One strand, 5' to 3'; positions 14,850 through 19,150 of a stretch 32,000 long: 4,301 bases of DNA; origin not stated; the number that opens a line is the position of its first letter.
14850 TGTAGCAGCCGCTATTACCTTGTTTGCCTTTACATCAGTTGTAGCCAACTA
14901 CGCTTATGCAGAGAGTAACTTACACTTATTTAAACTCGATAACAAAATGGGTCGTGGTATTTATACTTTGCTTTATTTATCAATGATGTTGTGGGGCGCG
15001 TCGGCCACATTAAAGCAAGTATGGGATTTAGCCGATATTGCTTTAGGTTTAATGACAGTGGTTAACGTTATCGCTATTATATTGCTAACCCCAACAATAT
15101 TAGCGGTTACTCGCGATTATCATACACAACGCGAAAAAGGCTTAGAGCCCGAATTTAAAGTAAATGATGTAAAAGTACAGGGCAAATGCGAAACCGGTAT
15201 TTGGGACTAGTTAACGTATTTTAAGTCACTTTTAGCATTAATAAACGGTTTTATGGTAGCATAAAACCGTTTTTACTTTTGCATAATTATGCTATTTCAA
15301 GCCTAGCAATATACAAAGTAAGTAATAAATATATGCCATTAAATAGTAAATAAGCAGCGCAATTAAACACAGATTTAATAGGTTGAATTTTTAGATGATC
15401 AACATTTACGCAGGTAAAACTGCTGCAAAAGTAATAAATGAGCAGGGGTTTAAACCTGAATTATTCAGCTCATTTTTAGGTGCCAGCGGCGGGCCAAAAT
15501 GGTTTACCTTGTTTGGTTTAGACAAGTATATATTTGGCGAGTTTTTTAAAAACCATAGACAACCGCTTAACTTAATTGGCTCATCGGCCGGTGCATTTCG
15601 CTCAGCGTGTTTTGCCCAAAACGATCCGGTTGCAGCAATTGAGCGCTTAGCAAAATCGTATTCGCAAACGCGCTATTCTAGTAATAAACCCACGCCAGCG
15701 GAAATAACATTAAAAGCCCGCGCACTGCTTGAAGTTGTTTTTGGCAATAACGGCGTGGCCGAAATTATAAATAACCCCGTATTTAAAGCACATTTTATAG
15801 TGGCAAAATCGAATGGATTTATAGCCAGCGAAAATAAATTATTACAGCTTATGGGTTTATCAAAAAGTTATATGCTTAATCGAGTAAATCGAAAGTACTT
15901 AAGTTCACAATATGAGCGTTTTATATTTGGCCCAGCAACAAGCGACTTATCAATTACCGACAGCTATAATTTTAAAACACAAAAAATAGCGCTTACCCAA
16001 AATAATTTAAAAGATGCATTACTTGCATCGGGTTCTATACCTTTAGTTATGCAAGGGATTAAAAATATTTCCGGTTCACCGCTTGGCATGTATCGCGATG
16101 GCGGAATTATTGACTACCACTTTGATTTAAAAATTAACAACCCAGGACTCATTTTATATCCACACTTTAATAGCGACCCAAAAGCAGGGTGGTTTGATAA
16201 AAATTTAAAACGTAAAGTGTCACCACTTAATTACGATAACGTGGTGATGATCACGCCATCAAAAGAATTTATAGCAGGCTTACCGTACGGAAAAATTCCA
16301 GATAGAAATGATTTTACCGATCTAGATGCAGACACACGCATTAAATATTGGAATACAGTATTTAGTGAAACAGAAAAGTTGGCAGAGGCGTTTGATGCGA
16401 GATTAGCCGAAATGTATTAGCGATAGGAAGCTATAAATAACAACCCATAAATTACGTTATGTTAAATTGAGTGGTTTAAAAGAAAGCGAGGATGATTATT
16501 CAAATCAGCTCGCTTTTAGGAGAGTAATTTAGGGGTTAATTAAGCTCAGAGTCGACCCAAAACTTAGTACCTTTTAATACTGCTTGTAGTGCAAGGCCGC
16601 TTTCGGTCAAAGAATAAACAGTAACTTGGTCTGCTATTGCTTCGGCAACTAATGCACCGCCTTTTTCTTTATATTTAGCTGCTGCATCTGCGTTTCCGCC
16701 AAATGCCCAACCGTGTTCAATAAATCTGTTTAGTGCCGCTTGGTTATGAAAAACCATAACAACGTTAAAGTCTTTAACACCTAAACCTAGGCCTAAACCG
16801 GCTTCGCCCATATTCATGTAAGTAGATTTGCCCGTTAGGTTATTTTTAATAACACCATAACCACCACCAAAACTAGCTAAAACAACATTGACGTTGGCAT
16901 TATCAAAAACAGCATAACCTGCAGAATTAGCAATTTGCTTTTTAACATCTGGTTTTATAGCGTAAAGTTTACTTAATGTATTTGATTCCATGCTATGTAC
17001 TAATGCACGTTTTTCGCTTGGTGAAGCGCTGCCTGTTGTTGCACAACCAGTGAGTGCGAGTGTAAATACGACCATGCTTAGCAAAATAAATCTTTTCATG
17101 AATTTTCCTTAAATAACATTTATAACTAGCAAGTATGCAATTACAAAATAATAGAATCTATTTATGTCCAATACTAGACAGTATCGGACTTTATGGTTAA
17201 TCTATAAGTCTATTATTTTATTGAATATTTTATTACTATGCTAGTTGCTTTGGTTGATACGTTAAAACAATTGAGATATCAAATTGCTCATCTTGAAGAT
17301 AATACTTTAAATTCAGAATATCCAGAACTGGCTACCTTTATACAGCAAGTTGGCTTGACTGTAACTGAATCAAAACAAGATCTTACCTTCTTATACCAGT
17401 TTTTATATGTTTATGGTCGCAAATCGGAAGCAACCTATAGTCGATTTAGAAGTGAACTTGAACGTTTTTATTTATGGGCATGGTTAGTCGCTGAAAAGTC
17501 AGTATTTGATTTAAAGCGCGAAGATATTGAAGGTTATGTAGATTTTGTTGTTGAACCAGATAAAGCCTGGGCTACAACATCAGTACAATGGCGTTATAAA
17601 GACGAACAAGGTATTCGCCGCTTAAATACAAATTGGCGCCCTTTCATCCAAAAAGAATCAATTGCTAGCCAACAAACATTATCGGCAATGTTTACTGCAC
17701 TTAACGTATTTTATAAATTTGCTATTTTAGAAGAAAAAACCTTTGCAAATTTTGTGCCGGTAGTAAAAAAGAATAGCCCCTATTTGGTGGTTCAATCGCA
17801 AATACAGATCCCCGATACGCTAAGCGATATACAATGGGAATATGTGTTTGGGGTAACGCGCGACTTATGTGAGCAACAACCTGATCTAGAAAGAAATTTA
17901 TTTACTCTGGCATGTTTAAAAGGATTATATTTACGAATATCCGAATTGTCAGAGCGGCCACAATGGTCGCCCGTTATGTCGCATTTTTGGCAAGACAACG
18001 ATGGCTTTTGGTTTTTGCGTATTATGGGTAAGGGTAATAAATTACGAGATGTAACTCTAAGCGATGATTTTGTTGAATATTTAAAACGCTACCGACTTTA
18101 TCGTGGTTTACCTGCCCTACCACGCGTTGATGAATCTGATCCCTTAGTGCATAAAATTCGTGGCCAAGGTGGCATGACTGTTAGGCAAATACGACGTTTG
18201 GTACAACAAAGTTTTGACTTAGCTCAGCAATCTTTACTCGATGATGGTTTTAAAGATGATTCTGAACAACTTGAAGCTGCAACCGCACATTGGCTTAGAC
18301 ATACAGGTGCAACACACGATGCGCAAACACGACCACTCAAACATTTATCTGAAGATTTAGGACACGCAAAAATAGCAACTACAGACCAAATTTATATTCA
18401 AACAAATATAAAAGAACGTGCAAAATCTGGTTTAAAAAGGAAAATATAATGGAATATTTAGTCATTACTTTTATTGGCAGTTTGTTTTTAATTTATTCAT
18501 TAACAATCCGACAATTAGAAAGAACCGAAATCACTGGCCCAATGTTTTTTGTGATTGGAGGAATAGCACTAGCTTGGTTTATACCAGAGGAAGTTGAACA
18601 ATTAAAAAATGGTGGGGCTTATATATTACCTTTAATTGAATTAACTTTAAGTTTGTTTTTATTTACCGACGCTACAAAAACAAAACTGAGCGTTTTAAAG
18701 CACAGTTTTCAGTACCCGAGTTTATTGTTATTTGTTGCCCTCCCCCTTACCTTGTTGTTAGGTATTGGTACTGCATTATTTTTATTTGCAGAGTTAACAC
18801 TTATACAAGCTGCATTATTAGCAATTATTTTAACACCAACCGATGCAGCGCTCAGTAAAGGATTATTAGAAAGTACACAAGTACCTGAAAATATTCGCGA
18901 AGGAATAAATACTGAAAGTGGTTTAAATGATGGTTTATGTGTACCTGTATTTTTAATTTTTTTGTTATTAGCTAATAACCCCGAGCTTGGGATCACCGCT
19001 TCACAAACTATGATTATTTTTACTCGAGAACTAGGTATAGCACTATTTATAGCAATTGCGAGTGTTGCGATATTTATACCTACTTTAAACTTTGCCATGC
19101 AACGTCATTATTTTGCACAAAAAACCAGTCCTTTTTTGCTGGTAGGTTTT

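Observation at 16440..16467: dif-like site with a perfect XerD arm about 13 kb from the putative terminus/origin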

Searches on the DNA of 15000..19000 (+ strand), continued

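Call 25: get_annotated_region(hit=H7, flank=12000)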
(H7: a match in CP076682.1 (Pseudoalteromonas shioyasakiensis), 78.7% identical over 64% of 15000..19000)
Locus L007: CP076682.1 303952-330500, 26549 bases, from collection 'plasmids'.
description: Pseudoalteromonas shioyasakiensis strain A316 plasmid megaplasmid, complete sequence
organism: Pseudoalteromonas shioyasakiensis (NCBI taxid 1190813)
taxonomy: Bacteria; Pseudomonadota; Gammaproteobacteria; Alteromonadales; Pseudoalteromonadaceae; Pseudoalteromonas; Pseudoalteromonas shioyasakiensis
host: -; source: isolated microorganism,Ocean water; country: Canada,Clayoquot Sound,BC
typing (MOB-suite, as given by PLSDB): non-mobilizable
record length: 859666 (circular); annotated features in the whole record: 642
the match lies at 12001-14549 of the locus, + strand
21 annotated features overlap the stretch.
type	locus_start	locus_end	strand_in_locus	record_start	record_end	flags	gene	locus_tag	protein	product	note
CDS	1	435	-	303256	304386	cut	-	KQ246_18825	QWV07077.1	HlyD family secretion protein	-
CDS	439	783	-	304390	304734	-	-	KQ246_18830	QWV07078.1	DUF3302 domain-containing protein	-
CDS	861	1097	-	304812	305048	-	-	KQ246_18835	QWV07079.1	hypothetical protein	-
CDS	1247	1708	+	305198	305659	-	ybaK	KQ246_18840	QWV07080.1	Cys-tRNA(Pro) deacylase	-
CDS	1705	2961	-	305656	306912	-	-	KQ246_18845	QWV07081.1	Y-family DNA polymerase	-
CDS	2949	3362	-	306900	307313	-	umuD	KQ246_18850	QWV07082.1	translesion error-prone DNA polymerase V autoproteolytic subunit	-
CDS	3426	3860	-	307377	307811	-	-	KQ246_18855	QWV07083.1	MarR family transcriptional regulator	-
CDS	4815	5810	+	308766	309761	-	-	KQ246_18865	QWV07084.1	LLM class flavin-dependent oxidoreductase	-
CDS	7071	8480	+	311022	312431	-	-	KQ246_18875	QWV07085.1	alanine:cation symporter family protein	-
CDS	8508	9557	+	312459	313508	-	-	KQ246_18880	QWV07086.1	patatin-like phospholipase family protein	-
CDS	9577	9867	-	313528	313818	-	-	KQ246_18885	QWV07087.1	hypothetical protein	-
CDS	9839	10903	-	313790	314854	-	-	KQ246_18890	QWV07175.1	methyl-accepting chemotaxis protein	-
CDS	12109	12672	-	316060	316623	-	-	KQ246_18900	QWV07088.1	hypothetical protein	-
CDS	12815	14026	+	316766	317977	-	-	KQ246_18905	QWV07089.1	tyrosine-type recombinase/integrase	-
CDS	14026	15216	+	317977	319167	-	-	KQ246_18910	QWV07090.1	cation:proton antiporter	-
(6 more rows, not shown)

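Call 26: get_annotated_region(hit=H8, flank=12000)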
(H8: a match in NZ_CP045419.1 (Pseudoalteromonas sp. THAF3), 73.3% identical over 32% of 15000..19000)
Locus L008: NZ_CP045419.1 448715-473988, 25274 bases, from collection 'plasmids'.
description: Pseudoalteromonas sp. THAF3 plasmid pTHAF3_a, complete sequence
organism: Pseudoalteromonas sp. THAF3 (NCBI taxid 2587843)
taxonomy: Bacteria; Pseudomonadota; Gammaproteobacteria; Alteromonadales; Pseudoalteromonadaceae; Pseudoalteromonas; Pseudoalteromonas sp. THAF3
host: -; source: pure culture,Surface of a polyethylene microplastic particle present in tank 6 of a marine aquarium ...; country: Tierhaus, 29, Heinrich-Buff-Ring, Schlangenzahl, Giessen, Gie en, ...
typing (MOB-suite, as given by PLSDB): non-mobilizable
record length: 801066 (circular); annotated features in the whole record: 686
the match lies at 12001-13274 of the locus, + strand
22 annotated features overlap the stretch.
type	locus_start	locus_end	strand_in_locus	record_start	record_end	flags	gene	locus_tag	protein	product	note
CDS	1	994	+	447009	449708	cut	-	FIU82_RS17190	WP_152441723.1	TonB-dependent receptor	-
CDS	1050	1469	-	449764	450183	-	-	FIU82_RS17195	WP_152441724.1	hypothetical protein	-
CDS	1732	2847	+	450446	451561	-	asd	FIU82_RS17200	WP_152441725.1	aspartate-semialdehyde dehydrogenase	GO:0009089 - lysine biosynthetic process via diaminopimelate [Evidence IEA]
CDS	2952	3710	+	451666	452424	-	-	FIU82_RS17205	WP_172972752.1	transporter substrate-binding domain-containing protein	-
CDS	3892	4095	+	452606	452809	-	-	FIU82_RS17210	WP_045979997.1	hypothetical protein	-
CDS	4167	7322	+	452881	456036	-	-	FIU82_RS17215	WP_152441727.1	HD domain-containing phosphohydrolase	-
CDS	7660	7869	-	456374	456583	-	-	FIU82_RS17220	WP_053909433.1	hypothetical protein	-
CDS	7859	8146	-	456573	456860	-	-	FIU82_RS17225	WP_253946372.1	hypothetical protein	-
CDS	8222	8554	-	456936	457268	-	-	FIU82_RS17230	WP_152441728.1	hypothetical protein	-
CDS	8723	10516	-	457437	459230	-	-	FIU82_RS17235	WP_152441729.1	hypothetical protein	-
CDS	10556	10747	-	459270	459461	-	-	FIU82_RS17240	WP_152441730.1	hypothetical protein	-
CDS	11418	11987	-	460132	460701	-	-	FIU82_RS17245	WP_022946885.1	YSC84-related protein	-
CDS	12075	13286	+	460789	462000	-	-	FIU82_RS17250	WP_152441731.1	tyrosine-type recombinase/integrase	GO:0015074 - DNA integration [Evidence IEA]; GO:0006310 - DNA recombination [Evidence IEA]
CDS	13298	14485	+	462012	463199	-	-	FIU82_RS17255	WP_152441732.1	cation:proton antiporter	GO:0006812 - monoatomic cation transport [Evidence IEA]; GO:0055085 - transmembrane transport [Evidence IEA]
CDS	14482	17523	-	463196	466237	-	-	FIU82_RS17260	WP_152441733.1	FAD-binding and (Fe-S)-binding domain-containing protein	-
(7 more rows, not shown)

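Call 64: search_dna_similar(query=L003:3560-12030:+, collection=phages, mode=near, max_rows=10)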
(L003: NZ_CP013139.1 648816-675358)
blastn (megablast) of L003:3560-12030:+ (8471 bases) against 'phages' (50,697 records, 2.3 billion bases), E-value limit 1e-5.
No match.

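Call 68: search_dna_similar(query=L003:4100-12030:+, collection=phages, mode=distant, max_rows=8)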
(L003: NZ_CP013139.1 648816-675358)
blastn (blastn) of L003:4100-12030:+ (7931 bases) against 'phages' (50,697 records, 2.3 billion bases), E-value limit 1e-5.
Records with a match: 1; places in all: 1; records where one place covers at least 80% of the query: 0.
Best place of each record, by identity: 60-80% 1.
By first word of the organism name: Shewanella 1.
By host as written in the record: Shewanella oneidensis 1.
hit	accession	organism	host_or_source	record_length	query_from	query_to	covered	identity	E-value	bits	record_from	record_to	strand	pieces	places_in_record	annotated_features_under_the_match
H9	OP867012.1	Shewanella phage Dolos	Shewanella oneidensis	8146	1144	1310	2%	70.7%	1e-11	82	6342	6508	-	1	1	hypothetical protein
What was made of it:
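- Tried and rejected: I looked for a known phage matching the Bsw20308 prophage. megablast found nothing, and blastn found only a 167-nt match to Shewanella phage Dolos (calls 64, 68).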

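Call 83: search_dna_similar(query=window:16438-16469:+, collection=plasmids, mode=distant, max_evalue=10, max_rows=40)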
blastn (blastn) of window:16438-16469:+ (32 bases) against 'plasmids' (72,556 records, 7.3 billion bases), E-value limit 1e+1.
Records with a match: 421; places in all: 422; records where one place covers at least 80% of the query: 71.
Best place of each record, by identity: >=99% 8; 95-99% 9; 90-95% 126; 80-90% 278.
By first word of the organism name: Klebsiella 370; Raoultella 15; Pseudoalteromonas 12; Escherichia 6; Enterobacter 2; Citrobacter 2; Candidatus 2; Vibrio 2; Aureibacter 2; Chondrinema 1; and 7 more.
By predicted mobility (MOB-suite, as given by PLSDB): conjugative 379; non-mobilizable 37; mobilizable 5.
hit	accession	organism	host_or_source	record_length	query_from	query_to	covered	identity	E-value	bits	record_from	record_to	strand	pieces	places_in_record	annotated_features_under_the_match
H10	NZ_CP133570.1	Pseudoalteromonas sp. HL-AS1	sediment core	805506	1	32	100%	100.0%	6e-8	59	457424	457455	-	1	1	none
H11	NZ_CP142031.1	Pseudoalteromonas sp. CuT4-3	whole organism,deep-sea sediment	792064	5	32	88%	100.0%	9e-6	52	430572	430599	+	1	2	none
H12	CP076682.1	Pseudoalteromonas shioyasakiensis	isolated microorganism,Ocean water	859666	3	30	88%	96.4%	4e-4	47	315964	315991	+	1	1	none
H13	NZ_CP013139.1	Pseudoalteromonas sp. Bsw20308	seawater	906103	7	32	81%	100.0%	1e-4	48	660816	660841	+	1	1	none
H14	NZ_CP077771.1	Pseudoalteromonas shioyasakiensis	Haliotis discus hannai,plate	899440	6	31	81%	100.0%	1e-4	48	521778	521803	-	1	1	none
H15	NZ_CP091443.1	Pseudoalteromonas sp. CF6-2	sediment,South Sea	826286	7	32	81%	100.0%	1e-4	48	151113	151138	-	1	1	none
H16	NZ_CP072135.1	Pseudoalteromonas xiamenensis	mangrove sediment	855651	3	29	84%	96.3%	1e-3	46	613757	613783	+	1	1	none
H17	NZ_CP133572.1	Pseudoalteromonas sp. HL-AS2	sediment core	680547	5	32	88%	89.3%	2e-1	38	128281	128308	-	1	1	none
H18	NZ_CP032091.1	Pseudoalteromonas donghaensis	cell culture,seawater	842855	7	30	75%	100.0%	1e-3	45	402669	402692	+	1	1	none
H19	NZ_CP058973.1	Pseudoalteromonas sp. JSTW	cell culture,marine sediment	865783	7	30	75%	100.0%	1e-3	45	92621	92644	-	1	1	none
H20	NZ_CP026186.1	Klebsiella pneumoniae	-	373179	6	31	81%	88.5%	3e+0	35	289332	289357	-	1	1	none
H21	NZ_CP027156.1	Klebsiella pneumoniae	-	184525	6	31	81%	88.5%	3e+0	35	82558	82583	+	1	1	none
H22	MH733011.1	Klebsiella pneumoniae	-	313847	6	31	81%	88.5%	3e+0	35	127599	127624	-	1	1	none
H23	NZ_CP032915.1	Enterobacter roggenkampii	Homo sapiens,single culture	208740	6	31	81%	88.5%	3e+0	35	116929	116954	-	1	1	none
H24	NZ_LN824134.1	Klebsiella pneumoniae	Homo sapiens,urine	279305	6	31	81%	88.5%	3e+0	35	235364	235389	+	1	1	none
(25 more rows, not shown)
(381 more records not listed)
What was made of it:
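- At BLAST sensitivity there is one place per replicon in 12 chromids, plus the attL of an integrated prophage (call 83). Many Klebsiella conjugative plasmids carry a site matching 23 of 26 bases (call 83).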

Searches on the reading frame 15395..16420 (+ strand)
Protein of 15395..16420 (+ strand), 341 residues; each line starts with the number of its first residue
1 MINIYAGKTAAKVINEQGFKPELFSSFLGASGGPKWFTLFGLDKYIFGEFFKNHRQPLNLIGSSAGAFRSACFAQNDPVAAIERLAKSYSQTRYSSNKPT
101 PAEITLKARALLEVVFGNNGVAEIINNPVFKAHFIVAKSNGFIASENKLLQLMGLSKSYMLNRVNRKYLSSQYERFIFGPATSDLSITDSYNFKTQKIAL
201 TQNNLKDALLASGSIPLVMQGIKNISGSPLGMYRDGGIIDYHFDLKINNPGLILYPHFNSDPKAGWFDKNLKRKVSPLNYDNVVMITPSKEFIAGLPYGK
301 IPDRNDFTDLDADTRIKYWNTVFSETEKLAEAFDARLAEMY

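Call 7: search_protein_families(library=pfam, proteins=[window:15395-16420:+])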
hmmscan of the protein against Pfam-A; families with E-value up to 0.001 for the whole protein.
window:15395-16420:+ (341 aa): 1 family
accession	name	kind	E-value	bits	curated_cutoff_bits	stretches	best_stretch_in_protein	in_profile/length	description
PF01734.28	Patatin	-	2.3e-08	34.9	27.7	1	59-240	30-183/191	Patatin-like phospholipase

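Call 33: find_encoding_contigs(protein=window:15395-16420:+, flank=10000, max_places=10)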
Protein window:15395-16420:+ (341 aa): no gene with exactly this product is on record in the collection.

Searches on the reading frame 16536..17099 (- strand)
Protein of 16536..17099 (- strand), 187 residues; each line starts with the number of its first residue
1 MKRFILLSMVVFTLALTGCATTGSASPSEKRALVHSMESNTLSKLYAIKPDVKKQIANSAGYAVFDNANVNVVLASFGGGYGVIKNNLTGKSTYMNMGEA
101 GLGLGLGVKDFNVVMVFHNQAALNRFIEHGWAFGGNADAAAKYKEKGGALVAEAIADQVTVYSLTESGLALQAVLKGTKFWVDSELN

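Call 7: search_protein_families(library=pfam, proteins=[window:16536-17099:-])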
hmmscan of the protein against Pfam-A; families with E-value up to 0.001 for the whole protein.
window:16536-17099:- (187 aa): 1 family
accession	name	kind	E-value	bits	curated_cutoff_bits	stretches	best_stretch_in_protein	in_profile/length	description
PF04366.17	Ysc84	-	1.8e-08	34.6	25.1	1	99-187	2-92/127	Las17-binding protein actin regulator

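Call 38: search_protein_families(library=ncbifam, proteins=[window:16536-17099:-], max_evalue=0.01)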
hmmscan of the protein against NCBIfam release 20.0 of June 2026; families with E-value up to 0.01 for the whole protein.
window:16536-17099:- (187 aa): 1 family
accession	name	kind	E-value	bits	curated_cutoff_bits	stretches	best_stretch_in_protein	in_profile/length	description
NF049970.1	lipo_BPSL1445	equivalog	2.3e-19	69.7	200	1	8-179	12-188/194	BPSL1445 family SYLF domain-containing lipoprotein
